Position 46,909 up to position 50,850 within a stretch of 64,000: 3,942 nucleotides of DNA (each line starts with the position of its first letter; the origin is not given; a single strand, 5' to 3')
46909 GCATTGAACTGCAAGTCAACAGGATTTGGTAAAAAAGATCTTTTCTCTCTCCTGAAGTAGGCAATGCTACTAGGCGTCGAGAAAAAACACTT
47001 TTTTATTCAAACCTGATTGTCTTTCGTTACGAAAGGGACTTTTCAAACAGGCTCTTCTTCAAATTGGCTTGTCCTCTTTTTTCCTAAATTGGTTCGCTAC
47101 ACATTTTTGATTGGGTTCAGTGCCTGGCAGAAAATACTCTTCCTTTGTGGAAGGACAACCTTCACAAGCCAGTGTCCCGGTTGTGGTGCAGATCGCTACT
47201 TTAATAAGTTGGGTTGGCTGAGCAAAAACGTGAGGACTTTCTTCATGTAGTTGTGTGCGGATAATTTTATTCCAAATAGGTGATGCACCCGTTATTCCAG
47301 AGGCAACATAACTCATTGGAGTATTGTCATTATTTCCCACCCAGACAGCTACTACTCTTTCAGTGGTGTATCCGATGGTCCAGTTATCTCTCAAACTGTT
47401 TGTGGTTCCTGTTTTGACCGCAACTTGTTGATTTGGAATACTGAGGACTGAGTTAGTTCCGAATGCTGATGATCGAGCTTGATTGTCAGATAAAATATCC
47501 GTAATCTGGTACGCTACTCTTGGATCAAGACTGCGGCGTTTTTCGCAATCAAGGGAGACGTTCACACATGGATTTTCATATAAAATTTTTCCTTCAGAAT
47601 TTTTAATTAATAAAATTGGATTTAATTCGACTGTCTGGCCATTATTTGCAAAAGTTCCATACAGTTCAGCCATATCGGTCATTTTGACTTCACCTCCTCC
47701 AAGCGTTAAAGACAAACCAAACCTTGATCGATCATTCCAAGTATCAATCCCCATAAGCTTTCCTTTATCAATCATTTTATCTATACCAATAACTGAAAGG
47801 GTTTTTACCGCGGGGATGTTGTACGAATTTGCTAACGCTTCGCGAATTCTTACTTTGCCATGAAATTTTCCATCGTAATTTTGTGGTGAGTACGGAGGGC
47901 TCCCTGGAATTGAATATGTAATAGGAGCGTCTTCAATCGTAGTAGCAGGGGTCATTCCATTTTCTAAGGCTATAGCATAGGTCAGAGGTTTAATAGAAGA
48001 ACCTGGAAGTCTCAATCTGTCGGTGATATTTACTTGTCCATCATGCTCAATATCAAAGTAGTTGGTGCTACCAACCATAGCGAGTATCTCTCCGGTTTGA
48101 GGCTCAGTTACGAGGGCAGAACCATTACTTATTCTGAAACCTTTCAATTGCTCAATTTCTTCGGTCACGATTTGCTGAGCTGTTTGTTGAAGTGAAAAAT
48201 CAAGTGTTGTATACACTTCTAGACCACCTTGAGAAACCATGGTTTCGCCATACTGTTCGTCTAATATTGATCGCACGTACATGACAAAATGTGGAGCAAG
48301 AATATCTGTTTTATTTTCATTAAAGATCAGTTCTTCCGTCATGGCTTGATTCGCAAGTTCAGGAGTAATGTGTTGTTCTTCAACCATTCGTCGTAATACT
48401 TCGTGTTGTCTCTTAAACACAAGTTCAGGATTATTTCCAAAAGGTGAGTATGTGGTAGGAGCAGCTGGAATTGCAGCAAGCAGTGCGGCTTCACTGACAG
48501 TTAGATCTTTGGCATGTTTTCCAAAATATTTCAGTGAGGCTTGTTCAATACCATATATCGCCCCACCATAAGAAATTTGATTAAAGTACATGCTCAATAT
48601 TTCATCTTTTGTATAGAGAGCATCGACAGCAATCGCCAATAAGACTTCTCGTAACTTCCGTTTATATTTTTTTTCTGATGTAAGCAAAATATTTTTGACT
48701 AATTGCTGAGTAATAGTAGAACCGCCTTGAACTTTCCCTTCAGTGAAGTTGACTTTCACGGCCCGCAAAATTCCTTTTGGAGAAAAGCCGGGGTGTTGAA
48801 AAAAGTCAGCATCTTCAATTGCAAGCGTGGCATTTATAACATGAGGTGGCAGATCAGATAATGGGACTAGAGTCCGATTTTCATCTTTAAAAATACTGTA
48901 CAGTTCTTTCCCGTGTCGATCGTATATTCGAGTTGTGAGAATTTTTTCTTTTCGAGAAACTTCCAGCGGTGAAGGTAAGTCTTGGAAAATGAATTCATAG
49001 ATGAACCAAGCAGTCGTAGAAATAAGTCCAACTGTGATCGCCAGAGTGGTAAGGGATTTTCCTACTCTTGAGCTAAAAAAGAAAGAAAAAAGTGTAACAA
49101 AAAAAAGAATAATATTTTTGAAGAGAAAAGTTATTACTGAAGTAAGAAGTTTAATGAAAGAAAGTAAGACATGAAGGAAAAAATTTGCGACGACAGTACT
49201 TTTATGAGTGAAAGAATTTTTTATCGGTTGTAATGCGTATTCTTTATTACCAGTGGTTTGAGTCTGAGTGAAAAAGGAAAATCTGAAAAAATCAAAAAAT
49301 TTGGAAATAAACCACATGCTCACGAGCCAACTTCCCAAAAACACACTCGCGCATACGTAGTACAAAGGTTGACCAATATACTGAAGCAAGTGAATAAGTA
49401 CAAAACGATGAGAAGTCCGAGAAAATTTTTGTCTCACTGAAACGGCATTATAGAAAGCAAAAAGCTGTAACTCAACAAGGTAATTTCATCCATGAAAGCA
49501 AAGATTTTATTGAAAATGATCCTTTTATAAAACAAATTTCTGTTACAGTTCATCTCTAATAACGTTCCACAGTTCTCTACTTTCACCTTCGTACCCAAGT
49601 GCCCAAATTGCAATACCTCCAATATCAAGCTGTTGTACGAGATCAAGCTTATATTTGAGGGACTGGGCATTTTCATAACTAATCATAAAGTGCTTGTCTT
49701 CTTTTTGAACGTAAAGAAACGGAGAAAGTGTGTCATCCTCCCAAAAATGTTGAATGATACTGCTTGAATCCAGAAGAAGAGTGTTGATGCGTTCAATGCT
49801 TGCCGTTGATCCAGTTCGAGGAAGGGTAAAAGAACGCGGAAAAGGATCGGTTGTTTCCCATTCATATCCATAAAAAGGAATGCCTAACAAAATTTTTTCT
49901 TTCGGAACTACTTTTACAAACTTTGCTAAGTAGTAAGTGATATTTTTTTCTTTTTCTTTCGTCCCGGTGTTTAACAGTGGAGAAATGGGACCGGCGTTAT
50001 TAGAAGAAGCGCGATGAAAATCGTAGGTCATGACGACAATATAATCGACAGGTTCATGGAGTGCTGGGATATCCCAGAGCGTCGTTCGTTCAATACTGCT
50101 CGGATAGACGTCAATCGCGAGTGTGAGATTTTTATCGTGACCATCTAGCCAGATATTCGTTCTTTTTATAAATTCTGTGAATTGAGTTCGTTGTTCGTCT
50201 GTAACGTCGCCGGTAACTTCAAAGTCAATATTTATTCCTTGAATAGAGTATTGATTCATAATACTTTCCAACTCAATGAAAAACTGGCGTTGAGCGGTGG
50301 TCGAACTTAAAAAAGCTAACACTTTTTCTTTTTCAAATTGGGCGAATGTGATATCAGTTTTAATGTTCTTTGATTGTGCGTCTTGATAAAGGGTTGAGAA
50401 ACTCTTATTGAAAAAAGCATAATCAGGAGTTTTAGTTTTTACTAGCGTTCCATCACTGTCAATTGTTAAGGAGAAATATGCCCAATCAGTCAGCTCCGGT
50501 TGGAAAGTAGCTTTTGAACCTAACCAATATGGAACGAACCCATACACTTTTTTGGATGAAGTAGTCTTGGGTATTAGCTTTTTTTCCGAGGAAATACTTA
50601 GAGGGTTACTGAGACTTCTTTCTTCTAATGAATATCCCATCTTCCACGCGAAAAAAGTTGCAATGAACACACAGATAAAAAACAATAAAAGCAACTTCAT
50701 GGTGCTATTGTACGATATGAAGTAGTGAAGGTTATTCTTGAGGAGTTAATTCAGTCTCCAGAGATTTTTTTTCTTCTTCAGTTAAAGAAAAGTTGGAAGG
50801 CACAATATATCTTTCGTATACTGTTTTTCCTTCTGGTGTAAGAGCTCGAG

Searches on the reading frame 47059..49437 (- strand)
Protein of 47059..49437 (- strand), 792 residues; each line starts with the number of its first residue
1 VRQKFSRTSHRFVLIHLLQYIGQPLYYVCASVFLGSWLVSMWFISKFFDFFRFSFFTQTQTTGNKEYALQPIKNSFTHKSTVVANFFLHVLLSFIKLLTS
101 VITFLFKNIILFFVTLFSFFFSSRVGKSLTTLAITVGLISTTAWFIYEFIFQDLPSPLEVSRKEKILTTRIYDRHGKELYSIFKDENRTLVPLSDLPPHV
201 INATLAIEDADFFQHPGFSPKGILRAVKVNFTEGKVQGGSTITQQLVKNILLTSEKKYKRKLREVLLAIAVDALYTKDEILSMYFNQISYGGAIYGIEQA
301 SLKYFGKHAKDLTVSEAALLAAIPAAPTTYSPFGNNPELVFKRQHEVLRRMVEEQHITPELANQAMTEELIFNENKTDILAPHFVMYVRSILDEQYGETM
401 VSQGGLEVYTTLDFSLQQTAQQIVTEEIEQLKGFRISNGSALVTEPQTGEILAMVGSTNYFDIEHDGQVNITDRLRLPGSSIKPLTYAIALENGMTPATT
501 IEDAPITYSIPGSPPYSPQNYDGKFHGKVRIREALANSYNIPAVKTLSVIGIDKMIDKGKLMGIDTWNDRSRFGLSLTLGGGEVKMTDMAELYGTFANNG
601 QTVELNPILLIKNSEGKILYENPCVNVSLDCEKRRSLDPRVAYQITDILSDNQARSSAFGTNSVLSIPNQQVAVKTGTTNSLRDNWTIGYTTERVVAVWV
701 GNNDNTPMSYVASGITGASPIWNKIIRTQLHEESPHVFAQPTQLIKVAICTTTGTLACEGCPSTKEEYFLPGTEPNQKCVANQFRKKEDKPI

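Call 25: search_protein_families(library=pfam, proteins=[window:47059-49437:-], max_evalue=0.001)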
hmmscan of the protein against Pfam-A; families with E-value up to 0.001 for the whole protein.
window:47059-49437:- (792 aa): 2 families
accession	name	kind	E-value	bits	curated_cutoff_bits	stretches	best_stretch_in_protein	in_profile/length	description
PF00912.28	Transgly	-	7.7e-62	208.3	27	1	177-351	3-177/178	Transglycosylase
PF00905.27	Transpeptidase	-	4.1e-25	89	22.1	1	439-725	1-297/299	Penicillin binding protein transpeptidase domain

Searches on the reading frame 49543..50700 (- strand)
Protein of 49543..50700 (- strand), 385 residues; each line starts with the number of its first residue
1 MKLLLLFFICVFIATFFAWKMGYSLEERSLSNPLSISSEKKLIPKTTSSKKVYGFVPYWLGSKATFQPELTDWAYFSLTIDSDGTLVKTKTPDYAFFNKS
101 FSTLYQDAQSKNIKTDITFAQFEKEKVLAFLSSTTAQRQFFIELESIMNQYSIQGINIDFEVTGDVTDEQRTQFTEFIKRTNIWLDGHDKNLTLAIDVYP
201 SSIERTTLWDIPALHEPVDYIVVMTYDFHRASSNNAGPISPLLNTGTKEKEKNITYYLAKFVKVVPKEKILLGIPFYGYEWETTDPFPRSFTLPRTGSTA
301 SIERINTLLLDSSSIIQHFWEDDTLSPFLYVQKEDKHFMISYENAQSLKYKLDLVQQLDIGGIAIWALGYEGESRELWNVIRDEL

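Call 26: search_protein_families(library=pfam, proteins=[window:49543-50700:-], max_evalue=0.001)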
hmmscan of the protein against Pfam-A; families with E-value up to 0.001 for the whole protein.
window:49543-50700:- (385 aa): 1 family
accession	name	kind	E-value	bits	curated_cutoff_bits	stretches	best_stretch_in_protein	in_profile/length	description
PF00704.34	Glyco_hydro_18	-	5e-38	132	29.6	1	70-370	23-316/317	Glycosyl hydrolases family 18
